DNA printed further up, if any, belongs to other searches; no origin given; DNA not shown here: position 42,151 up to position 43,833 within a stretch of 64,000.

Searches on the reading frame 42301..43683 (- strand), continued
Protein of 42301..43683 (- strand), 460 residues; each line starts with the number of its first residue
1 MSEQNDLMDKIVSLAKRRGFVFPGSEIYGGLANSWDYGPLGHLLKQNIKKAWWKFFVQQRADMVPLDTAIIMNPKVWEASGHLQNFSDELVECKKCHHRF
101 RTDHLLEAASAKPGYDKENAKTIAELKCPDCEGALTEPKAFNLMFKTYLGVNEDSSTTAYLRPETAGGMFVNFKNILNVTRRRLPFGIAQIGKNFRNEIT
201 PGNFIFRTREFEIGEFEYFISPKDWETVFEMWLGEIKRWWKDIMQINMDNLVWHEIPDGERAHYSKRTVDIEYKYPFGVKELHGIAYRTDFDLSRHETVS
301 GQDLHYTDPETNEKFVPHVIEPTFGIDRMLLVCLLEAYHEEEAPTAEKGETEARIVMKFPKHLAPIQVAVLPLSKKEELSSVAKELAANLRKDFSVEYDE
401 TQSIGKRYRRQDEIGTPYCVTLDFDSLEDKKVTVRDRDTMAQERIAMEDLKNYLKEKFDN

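Call 48: find_encoding_contigs(protein=P0004, flank=1000, max_places=3)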
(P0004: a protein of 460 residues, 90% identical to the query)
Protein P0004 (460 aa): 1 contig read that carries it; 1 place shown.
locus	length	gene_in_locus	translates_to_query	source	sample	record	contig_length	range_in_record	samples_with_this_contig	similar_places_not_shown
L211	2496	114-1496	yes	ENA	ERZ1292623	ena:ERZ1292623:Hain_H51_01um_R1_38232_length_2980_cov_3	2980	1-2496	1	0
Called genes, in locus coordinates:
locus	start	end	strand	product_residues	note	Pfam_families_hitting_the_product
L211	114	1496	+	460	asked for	PF00587:tRNA-synt_2b, PF03129:HGTP_anticodon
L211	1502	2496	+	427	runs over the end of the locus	PF00675:Peptidase_M16, PF05193:Peptidase_M16_C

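Call 49: find_encoding_contigs(protein=P0011, flank=1000, max_places=2)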
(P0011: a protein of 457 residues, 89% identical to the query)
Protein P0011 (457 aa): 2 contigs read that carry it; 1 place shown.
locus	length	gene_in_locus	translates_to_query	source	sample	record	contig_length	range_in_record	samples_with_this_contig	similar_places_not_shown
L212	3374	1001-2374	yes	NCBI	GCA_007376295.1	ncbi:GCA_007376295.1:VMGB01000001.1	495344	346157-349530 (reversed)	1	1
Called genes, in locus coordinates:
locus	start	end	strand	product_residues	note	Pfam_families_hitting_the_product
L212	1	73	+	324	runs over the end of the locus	-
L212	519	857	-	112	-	-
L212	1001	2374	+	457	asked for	PF00587:tRNA-synt_2b, PF03129:HGTP_anticodon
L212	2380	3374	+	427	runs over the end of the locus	PF00675:Peptidase_M16, PF05193:Peptidase_M16_C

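Call 50: find_encoding_contigs(protein=P0002, flank=1000, max_places=2)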
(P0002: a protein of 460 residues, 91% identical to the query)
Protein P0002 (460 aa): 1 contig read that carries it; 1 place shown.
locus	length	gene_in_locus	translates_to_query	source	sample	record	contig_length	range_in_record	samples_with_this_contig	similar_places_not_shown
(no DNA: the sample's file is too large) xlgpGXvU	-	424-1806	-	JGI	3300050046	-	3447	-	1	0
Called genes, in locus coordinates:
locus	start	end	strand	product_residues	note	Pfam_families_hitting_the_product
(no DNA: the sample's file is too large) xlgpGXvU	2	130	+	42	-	?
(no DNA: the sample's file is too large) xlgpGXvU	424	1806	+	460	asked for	PF00587:tRNA-synt_2b, PF03129:HGTP_anticodon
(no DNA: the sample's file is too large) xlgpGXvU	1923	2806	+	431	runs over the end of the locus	PF00675:Peptidase_M16, PF05193:Peptidase_M16_C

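Call 51: find_encoding_contigs(protein=P0003, flank=1000, max_places=2)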
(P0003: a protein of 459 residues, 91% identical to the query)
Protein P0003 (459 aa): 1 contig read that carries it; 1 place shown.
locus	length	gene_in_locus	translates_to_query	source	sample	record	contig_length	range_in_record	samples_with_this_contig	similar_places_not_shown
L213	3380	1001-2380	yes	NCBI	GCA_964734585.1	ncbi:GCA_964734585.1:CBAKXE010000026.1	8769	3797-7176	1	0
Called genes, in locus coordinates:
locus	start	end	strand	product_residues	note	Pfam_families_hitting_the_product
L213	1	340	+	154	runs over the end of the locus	-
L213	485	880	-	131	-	-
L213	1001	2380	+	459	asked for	PF00587:tRNA-synt_2b, PF03129:HGTP_anticodon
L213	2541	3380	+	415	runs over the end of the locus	PF00675:Peptidase_M16, PF05193:Peptidase_M16_C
